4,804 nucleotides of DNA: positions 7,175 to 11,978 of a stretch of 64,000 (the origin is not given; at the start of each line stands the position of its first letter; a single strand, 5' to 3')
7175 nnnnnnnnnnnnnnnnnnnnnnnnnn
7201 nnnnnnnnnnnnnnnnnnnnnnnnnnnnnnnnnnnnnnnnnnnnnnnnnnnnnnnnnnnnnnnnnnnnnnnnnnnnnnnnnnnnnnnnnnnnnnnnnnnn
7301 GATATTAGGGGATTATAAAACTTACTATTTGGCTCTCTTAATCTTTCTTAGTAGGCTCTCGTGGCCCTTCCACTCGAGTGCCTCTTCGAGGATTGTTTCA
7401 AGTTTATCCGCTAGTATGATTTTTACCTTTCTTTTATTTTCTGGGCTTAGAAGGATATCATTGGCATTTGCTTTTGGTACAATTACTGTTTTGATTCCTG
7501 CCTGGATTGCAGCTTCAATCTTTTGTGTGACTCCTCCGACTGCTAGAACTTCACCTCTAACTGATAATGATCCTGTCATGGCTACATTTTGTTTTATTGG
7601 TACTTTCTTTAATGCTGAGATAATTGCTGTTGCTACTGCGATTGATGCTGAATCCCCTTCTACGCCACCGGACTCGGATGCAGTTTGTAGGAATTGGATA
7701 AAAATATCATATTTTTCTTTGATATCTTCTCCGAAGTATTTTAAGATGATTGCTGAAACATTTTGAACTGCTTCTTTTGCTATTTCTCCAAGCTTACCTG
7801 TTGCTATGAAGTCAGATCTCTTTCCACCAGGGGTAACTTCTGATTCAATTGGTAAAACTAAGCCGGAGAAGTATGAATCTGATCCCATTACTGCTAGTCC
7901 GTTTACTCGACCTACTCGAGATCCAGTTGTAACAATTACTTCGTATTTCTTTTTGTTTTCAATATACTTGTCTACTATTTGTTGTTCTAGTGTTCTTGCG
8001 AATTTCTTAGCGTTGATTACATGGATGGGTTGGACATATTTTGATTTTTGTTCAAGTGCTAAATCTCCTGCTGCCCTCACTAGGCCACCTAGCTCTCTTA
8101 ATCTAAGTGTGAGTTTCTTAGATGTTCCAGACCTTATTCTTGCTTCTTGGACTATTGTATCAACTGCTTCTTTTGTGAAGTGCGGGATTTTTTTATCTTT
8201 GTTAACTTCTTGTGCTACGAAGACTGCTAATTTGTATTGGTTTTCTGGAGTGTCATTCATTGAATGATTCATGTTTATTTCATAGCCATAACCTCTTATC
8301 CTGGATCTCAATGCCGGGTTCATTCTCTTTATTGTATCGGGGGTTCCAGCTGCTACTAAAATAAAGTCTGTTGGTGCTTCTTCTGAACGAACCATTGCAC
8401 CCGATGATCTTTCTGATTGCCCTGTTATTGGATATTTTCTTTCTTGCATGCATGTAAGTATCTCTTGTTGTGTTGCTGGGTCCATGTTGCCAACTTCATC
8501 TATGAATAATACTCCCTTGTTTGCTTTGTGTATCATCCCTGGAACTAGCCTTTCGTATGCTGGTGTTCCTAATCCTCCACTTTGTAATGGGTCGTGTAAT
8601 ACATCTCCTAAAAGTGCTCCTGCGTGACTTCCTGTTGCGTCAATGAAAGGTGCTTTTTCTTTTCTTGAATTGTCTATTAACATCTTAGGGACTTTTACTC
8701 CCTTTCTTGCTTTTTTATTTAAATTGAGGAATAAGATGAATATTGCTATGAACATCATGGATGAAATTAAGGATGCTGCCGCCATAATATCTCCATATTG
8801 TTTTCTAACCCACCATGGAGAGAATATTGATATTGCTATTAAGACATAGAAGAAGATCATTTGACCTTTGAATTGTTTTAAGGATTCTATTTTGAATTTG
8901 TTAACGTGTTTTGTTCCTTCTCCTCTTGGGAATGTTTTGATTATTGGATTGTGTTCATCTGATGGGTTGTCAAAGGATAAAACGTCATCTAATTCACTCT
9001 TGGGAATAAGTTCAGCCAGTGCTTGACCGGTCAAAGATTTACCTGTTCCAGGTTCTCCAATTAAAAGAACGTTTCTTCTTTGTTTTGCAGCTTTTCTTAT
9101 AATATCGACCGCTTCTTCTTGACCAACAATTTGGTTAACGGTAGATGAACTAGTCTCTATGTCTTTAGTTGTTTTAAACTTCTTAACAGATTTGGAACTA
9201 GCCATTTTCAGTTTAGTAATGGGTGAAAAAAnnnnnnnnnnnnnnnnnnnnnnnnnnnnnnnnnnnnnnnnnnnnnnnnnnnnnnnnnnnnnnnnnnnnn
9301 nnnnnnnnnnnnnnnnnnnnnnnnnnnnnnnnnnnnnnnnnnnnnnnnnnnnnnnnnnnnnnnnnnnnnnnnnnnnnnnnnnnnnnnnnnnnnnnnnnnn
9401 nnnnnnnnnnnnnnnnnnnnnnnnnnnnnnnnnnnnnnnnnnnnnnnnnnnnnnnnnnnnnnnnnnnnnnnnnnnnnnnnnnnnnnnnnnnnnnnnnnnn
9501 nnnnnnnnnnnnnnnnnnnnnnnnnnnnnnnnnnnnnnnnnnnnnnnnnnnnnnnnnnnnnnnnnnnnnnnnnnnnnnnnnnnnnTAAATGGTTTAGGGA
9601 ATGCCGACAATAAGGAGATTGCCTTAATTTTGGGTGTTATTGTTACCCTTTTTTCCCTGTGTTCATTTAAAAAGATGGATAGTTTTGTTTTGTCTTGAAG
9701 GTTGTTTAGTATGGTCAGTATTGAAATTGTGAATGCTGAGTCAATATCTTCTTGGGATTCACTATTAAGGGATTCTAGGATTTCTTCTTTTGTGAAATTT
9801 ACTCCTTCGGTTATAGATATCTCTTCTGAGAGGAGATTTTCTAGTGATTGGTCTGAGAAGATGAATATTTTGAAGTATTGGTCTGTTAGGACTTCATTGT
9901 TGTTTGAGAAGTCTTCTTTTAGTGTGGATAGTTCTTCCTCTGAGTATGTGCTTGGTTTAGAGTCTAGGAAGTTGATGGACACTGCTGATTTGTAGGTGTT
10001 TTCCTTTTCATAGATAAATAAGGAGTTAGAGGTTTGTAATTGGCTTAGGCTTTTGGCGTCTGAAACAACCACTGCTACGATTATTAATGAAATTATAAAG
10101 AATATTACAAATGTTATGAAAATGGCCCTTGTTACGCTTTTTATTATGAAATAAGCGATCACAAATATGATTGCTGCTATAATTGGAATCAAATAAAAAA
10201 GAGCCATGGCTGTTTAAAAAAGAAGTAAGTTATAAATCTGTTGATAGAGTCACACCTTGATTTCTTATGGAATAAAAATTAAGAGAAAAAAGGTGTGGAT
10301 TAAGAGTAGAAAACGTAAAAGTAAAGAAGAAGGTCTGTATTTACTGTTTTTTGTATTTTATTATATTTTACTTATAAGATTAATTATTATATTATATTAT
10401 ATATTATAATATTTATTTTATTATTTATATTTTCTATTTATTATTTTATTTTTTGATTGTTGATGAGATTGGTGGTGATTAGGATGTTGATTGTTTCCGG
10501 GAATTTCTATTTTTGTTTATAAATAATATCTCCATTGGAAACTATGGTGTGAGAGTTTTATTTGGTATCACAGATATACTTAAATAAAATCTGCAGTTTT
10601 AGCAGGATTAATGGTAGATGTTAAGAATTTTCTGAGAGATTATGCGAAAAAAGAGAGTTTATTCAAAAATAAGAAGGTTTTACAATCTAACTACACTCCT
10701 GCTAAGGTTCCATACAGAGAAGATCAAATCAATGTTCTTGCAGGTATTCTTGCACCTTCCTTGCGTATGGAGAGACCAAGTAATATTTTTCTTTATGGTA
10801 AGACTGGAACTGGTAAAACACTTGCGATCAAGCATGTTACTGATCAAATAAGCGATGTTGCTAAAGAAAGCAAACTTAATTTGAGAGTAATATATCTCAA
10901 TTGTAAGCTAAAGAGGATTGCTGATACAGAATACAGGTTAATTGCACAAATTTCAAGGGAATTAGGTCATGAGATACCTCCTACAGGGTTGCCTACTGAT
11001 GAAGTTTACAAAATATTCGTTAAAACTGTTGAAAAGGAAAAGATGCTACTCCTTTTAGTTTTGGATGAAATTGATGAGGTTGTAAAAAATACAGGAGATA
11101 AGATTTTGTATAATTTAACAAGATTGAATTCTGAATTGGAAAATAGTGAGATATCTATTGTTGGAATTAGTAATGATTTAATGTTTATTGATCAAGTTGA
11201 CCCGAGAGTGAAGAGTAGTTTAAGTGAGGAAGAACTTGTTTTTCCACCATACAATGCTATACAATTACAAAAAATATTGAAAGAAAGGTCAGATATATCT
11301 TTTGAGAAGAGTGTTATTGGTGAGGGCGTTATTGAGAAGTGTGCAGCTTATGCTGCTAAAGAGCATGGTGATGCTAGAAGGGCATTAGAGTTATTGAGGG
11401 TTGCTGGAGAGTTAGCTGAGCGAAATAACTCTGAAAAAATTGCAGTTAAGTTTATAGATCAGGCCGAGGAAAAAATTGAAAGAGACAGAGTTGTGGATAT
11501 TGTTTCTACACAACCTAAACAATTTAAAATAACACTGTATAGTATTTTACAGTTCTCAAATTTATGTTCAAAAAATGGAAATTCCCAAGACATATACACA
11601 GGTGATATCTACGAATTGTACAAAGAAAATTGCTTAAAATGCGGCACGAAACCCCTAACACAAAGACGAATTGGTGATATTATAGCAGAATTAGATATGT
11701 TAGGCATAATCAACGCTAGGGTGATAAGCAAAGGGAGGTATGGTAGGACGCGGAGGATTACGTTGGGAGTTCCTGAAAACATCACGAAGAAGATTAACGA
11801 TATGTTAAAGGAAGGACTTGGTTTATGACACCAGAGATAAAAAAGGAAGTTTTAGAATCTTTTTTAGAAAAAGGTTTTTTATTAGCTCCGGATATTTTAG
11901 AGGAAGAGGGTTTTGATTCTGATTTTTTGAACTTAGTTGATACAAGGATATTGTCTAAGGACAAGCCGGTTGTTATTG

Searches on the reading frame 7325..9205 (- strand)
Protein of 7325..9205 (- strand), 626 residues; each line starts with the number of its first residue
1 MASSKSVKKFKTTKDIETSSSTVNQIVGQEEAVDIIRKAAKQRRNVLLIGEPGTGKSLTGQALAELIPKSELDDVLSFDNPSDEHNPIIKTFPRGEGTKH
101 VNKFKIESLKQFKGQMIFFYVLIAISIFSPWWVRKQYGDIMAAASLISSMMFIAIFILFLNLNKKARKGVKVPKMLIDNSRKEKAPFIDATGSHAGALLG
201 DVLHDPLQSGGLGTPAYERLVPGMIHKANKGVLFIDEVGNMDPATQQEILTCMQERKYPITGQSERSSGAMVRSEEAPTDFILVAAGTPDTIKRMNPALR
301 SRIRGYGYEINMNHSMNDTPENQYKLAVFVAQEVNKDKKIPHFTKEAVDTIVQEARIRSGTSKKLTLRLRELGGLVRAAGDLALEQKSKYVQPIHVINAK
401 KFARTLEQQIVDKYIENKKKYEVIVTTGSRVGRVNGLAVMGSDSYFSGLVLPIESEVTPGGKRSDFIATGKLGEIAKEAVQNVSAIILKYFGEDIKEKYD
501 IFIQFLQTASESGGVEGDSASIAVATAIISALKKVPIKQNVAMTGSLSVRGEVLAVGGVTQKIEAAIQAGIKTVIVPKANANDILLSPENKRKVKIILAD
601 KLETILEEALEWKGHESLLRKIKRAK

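Call 7: search_protein_families(library=pfam, proteins=[window:7325-9205:-], max_evalue=0.001)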
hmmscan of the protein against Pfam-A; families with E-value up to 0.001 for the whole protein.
window:7325-9205:- (626 aa): 12 families
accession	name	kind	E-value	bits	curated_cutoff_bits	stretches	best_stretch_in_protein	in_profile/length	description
PF05362.19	Lon_C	-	6.9e-34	117.7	21.1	1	408-611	4-204/205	Lon protease (S16) C-terminal proteolytic domain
PF00158.32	Sigma54_activat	-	1.6e-14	54.4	20.2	1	214-266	79-130/168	Sigma-54 interaction domain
PF01078.27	Mg_chelatase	-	2.8e-12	46.9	20.3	1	24-76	3-55/207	Magnesium chelatase, subunit ChlI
PF07728.20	AAA_5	-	3.3e-10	40.5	22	1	229-302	66-138/139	AAA domain (dynein-related subfamily)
PF13541.12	ChlI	-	3.8e-08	33.7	27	1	466-580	12-121/121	Subunit ChlI of Mg-chelatase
PF20030.5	bpMoxR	-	3.7e-07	29.9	27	1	21-83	9-72/205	MoxR domain in the MoxR-vWA-beta-propeller ternary systems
PF14532.12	Sigma54_activ_2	-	1.1e-06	29.4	25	0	36-67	14-45/138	Sigma-54 interaction domain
PF00004.35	AAA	-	4.1e-06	27.7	21.2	0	46-66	1-21/131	ATPase family associated with various cellular activities (AAA)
PF20436.4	LonB_AAA-LID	-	9.2e-06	26.1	22.4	1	342-399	1-58/65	Archaeal LonB, AAA+ ATPase LID domain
PF00493.29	MCM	-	1.7e-05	24.5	23.3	0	219-257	111-149/224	MCM P-loop domain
PF13191.12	AAA_16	-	2.4e-05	25.3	32.6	0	27-70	3-51/167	AAA ATPase domain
PF13401.12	AAA_22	-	0.00013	22.7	27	0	41-81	3-42/130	AAA domain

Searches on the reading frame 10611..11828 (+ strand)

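Call 7: search_protein_families(library=pfam, proteins=[window:10611-11828:+], max_evalue=0.001)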
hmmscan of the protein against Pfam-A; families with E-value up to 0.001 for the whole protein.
window:10611-11828:+ (405 aa): 11 families
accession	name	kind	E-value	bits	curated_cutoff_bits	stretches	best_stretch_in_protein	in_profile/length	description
PF09079.17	Cdc6_C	-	1.8e-24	85.9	25.1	1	297-393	2-94/96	CDC6, C terminal winged helix domain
PF22703.2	Cdc6_lid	-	2.2e-23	82.4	27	1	221-287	2-68/68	Cdc6 AAA+ ATPase-type lid domain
PF13401.12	AAA_22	-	6.4e-10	39.9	27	1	55-172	4-107/130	AAA domain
PF05621.17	TniB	-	4.6e-08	33.2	22.4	1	51-187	30-161/189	Bacterial TniB protein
PF13191.12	AAA_16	-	5.5e-08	33.9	32.6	1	32-172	1-158/167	AAA ATPase domain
PF00004.35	AAA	-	5.8e-07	30.5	21.2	1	59-202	1-120/131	ATPase family associated with various cellular activities (AAA)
PF22606.2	Cdc6-ORC-like_ATPase_lid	-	3.2e-06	27.4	27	1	214-270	1-57/60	Cdc6/ORC-like, ATPase lid domain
PF05729.18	NACHT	-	7.8e-06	26.3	26.7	1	59-163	3-99/167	NACHT domain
PF01637.24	ATPase_2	-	9.2e-05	22.8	33.2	1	51-196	15-164/225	ATPase domain predominantly from Archaea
PF00270.35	DEAD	-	0.00028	21.1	26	0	56-186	14-156/167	DEAD/DEAH box helicase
PF24883.2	NPHP3_N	-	0.00047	20.8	24.8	0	57-121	23-89/164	Nephrocystin 3, N-terminal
